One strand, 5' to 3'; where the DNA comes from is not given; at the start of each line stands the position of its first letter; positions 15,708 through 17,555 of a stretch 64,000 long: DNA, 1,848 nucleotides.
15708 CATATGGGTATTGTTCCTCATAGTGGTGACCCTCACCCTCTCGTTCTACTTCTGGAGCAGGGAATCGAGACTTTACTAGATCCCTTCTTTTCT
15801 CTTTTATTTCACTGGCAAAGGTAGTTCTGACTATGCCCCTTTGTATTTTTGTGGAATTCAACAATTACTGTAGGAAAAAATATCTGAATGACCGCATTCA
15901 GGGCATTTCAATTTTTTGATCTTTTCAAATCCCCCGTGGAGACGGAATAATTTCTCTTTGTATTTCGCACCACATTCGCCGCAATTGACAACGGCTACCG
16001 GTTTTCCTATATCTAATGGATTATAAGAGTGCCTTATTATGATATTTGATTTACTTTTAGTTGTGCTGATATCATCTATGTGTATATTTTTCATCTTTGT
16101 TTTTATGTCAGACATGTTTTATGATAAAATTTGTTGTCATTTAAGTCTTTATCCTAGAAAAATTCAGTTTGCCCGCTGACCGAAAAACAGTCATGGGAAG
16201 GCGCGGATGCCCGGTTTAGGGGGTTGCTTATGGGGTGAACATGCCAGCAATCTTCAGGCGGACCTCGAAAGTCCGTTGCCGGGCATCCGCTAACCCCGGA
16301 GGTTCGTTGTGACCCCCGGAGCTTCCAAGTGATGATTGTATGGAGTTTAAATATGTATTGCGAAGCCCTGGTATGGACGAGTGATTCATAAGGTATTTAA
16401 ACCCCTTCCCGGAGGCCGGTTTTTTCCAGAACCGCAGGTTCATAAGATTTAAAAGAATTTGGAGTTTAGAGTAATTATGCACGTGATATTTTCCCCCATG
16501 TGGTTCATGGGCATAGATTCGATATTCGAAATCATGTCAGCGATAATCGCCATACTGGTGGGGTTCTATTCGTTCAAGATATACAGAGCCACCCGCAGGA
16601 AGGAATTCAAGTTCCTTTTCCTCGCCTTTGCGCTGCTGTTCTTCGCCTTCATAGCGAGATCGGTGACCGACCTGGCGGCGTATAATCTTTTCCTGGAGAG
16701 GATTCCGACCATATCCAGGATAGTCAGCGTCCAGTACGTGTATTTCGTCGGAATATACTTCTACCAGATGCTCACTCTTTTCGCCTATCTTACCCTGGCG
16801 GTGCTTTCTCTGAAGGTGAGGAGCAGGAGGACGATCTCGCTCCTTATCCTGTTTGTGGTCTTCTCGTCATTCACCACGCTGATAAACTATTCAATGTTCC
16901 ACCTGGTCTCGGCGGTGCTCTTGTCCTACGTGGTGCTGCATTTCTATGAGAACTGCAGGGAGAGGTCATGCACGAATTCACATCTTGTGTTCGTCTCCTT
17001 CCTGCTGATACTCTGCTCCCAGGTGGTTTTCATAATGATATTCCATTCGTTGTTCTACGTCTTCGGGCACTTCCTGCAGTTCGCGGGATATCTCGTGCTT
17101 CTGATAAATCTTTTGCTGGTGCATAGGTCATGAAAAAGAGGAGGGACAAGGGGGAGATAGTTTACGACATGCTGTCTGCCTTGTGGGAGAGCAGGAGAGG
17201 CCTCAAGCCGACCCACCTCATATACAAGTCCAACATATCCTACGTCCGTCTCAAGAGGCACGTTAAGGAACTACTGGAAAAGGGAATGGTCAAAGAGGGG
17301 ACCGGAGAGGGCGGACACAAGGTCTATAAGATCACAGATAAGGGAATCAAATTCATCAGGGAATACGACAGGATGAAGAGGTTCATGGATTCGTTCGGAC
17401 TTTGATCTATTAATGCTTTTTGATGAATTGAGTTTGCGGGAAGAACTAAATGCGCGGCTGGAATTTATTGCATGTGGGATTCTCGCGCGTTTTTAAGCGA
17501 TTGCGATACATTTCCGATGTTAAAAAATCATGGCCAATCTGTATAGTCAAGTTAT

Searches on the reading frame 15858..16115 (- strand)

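Call 12: search_protein_families(library=pfam, proteins=[window:15858-16115:-], max_evalue=0.01)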
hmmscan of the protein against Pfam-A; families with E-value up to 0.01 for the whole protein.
window:15858-16115:- (85 aa): 4 families
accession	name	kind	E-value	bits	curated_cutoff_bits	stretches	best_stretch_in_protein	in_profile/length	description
PF01155.25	HypA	-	0.0037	17.7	28.9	1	34-79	62-97/112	Hydrogenase/urease nickel incorporation, metallochaperone, hypA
PF13717.11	Zn_ribbon_4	-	0.0053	17.1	30.3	0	65-77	22-34/36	zinc-ribbon domain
PF12773.13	DZR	-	0.0091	16.6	27.3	0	44-85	14-41/45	Double zinc ribbon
PF13408.12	Zn_ribbon_recom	-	0.01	16.7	25.3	0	43-53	6-16/58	Recombinase zinc beta ribbon domain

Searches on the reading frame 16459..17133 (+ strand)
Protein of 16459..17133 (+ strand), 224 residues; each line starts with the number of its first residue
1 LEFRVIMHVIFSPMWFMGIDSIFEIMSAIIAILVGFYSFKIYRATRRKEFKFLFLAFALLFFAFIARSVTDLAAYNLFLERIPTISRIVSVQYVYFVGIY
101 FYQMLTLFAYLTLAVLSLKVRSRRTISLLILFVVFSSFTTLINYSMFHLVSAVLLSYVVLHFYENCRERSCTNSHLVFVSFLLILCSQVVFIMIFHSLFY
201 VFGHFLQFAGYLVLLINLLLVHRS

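Call 12: search_protein_families(library=pfam, proteins=[window:16459-17133:+], max_evalue=0.01)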
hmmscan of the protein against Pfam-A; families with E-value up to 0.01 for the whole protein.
window:16459-17133:+ (224 aa): 0 families

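Call 30: find_homologous_proteins(query=A2, max_evalue=0.00001)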
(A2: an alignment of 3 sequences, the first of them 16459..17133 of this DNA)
Query A2 (3 sequences) (224 aa, profile of the alignment): 10 proteins with E <= 0.00001 among 8000 candidates.
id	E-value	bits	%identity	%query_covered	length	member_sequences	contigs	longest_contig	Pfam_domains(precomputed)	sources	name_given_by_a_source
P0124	7.7e-116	404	100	97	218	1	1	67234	-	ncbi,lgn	-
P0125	3.3e-113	395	70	97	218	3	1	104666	-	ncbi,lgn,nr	ncbi:MAG: hypothetical protein JW754_01545 [Candidatus Aenigmarchaeota archaeon]|nr:hypothetical pro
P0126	7.1e-109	381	57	92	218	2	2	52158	-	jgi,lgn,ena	jgi:hypothetical protein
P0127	1.2e-99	351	63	97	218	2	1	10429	-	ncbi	-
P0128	1.1e-41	161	37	91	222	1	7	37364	-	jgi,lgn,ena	-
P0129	1.3e-27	115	33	94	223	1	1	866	PF24365.2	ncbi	-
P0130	1.3e-23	102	30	92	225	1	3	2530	-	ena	-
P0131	3.5e-21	94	32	90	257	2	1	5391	-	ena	-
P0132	8.3e-13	67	22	95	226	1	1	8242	-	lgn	-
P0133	8.5e-13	67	26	71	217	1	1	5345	-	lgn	-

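Call 31: find_encoding_contigs(protein=P0127, flank=3000, max_places=3)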
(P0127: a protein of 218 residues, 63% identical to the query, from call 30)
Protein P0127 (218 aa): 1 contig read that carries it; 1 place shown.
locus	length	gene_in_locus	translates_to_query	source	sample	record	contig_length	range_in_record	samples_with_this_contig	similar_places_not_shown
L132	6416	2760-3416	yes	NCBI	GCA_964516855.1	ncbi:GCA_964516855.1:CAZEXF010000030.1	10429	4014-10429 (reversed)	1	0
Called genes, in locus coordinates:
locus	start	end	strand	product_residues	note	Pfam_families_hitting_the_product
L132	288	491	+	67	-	-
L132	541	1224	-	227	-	PF16715:CDPS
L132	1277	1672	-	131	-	PF00856:SET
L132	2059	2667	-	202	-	PF13563:2_5_RNA_ligase2 (weak)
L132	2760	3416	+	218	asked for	-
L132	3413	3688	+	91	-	PF14947:HTH_45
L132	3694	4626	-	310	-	-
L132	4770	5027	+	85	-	-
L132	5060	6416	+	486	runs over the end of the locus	PF02310:B12-binding, PF04055:Radical_SAM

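Call 32: find_encoding_contigs(protein=P0126, flank=3000, max_places=3)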
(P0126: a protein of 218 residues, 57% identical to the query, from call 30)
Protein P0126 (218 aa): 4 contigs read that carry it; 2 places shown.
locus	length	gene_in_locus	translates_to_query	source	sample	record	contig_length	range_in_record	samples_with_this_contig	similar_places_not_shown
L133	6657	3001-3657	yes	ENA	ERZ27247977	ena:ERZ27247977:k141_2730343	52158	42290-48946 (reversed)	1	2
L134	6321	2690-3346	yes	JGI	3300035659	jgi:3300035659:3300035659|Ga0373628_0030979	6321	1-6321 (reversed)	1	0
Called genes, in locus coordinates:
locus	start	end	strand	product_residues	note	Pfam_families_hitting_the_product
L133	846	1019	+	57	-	-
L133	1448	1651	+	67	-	-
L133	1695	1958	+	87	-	-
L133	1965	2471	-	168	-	PF00565:SNase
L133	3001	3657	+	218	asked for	-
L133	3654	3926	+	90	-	PF14947:HTH_45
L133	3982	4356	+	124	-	-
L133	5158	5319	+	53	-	PF03911:Sec61_beta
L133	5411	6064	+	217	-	PF00753:Lactamase_B, PF19583:ODP (weak), PF23023:Anti-Pycsar_Apyc1 (faint)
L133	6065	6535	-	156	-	PF00293:NUDIX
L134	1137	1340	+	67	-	-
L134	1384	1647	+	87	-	-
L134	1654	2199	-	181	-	PF00565:SNase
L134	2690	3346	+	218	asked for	-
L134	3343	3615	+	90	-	PF14947:HTH_45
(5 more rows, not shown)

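Call 33: find_encoding_contigs(protein=P0128, flank=4000, max_places=7)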
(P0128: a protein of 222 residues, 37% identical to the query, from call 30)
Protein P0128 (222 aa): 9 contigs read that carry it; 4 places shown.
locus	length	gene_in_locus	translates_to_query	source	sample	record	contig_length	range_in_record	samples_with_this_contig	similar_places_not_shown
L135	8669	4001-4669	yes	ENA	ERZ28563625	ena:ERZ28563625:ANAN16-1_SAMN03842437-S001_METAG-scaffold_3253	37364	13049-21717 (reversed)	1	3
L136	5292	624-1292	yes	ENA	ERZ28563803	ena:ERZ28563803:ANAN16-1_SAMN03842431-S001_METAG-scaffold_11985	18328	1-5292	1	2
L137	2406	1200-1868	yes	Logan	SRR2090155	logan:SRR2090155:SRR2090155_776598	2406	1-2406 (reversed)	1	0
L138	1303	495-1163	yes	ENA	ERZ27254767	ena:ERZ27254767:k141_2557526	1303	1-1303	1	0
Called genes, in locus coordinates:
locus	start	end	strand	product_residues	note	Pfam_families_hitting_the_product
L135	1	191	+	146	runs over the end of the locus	-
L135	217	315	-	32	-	-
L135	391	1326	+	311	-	PF00149:Metallophos (weak), PF14582:Metallophos_3 (faint)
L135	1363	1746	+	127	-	-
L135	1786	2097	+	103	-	PF00338:Ribosomal_S10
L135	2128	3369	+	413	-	PF01136:Peptidase_U32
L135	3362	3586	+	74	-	PF13459:Fer4_15 (weak), PF13370:Fer4_13 (weak)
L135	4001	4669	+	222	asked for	-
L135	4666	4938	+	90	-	PF14947:HTH_45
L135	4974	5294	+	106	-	-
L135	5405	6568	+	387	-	PF01232:Mannitol_dh, PF08125:Mannitol_dh_C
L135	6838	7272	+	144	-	PF00903:Glyoxalase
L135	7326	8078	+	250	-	PF12917:YfbR-like (weak)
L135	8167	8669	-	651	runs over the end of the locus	PF04127:DFP, PF00596:Aldolase_II (faint), PF01209:Ubie_methyltran (weak), PF13489:Methyltransf_23, PF13847:Methyltransf_31 (weak), PF08241:Methyltransf_11, PF08242:Methyltransf_12, PF13649:Methyltransf_25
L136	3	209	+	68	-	?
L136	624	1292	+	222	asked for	-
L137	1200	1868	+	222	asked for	-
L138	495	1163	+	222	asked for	-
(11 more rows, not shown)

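Call 63: list_cluster_members(proteins=[P0124, P0121])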
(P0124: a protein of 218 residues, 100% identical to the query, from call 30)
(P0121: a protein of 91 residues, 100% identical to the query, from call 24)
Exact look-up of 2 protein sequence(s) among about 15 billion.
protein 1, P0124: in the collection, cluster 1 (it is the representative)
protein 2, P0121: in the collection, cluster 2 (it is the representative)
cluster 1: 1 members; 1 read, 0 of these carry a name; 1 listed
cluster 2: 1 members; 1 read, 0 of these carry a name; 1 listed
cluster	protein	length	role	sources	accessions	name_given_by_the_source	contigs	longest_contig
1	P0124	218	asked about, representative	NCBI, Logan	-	-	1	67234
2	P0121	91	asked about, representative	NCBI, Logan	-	-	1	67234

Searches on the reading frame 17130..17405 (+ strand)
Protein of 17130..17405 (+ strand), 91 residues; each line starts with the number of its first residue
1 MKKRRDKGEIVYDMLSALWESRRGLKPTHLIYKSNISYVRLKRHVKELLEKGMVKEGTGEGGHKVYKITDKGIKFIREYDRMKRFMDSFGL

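Call 12: search_protein_families(library=pfam, proteins=[window:17130-17405:+], max_evalue=0.01)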
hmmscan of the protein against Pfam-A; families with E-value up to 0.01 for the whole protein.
window:17130-17405:+ (91 aa): 6 families
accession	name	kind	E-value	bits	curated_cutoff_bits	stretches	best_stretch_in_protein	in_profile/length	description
PF14947.12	HTH_45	-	1.8e-16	60.4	25.5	1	4-86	1-76/77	Winged helix-turn-helix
PF07381.18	EarA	-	8.7e-05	22.7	22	1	47-76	58-87/90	EarA-like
PF14277.12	DUF4364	-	0.00012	22.4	26.9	1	33-78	28-72/162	Domain of unknown function (DUF4364)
PF22194.2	F-93_WHD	-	0.00087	19.8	28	1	44-72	35-62/62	F-93, winged-helix domain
PF01978.25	TrmB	-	0.0051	17.1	25.6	0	23-70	21-66/68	Sugar-specific transcriptional regulator TrmB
PF25213.1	HVO_A0261_N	-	0.009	16.3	35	0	13-84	15-79/86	HVO_A0261 N-terminal domain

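Call 24: find_homologous_proteins(query=window:17130-17405:+, max_evalue=0.00001)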
Query window:17130-17405:+ (91 aa): 3 proteins with E <= 0.00001 among 3 candidates.
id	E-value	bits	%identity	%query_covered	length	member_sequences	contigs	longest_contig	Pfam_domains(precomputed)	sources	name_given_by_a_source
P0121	5.8e-53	194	100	100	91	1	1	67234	PF14947.13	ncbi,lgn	-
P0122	5.8e-44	166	81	100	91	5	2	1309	PF14947.13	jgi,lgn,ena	-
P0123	1.1e-35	139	70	100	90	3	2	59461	PF14947.13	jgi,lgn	jgi:predicted transcriptional regulator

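Call 25: find_encoding_contigs(protein=P0121, flank=1500, max_places=3)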
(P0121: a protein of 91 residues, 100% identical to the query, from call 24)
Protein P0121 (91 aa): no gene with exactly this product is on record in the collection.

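Call 26: find_encoding_contigs(protein=P0123, flank=3000, max_places=4)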
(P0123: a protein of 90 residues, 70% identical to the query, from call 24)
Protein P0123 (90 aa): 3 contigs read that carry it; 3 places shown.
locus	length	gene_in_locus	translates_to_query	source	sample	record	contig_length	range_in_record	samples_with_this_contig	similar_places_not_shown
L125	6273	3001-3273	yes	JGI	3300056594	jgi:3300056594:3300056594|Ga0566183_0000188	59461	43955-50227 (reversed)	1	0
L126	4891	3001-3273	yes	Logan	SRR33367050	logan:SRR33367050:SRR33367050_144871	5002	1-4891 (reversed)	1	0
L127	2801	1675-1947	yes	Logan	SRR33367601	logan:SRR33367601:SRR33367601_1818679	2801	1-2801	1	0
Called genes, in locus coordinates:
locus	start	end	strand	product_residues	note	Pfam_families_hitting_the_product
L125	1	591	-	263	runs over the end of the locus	PF05401:NodS (weak), PF13489:Methyltransf_23, PF13847:Methyltransf_31, PF08241:Methyltransf_11, PF08242:Methyltransf_12, PF13649:Methyltransf_25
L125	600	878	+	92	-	-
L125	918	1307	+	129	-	-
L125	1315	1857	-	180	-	PF00565:SNase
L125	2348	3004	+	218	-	-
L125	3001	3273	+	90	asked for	PF14947:HTH_45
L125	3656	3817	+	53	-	PF03911:Sec61_beta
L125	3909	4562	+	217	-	PF00753:Lactamase_B, PF19583:ODP (weak), PF23023:Anti-Pycsar_Apyc1 (faint)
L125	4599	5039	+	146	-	PF00293:NUDIX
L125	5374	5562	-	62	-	PF01907:Ribosomal_L37e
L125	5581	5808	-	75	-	PF01423:LSM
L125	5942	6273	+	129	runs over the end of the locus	PF01201:Ribosomal_S8e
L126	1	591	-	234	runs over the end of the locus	?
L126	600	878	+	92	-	-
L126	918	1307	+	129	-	-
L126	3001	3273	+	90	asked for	PF14947:HTH_45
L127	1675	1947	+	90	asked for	PF14947:HTH_45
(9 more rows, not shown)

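Call 27: find_encoding_contigs(protein=P0122, flank=3000, max_places=4)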
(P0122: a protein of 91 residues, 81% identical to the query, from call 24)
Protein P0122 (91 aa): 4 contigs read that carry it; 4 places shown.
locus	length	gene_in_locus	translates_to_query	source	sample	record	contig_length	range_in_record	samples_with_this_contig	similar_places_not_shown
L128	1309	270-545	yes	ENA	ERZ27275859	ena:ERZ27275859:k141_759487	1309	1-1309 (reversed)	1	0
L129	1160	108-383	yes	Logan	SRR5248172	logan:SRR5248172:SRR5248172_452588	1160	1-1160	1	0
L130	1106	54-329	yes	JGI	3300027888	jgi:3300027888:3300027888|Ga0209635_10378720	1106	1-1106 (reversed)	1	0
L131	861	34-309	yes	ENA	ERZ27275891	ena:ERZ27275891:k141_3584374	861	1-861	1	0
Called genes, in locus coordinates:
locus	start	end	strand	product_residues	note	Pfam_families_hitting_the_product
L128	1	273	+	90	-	?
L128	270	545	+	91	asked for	PF14947:HTH_45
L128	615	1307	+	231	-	?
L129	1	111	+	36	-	?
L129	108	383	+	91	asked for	PF14947:HTH_45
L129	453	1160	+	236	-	?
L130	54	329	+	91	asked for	PF14947:HTH_45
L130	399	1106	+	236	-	?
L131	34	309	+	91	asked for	PF14947:HTH_45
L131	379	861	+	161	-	?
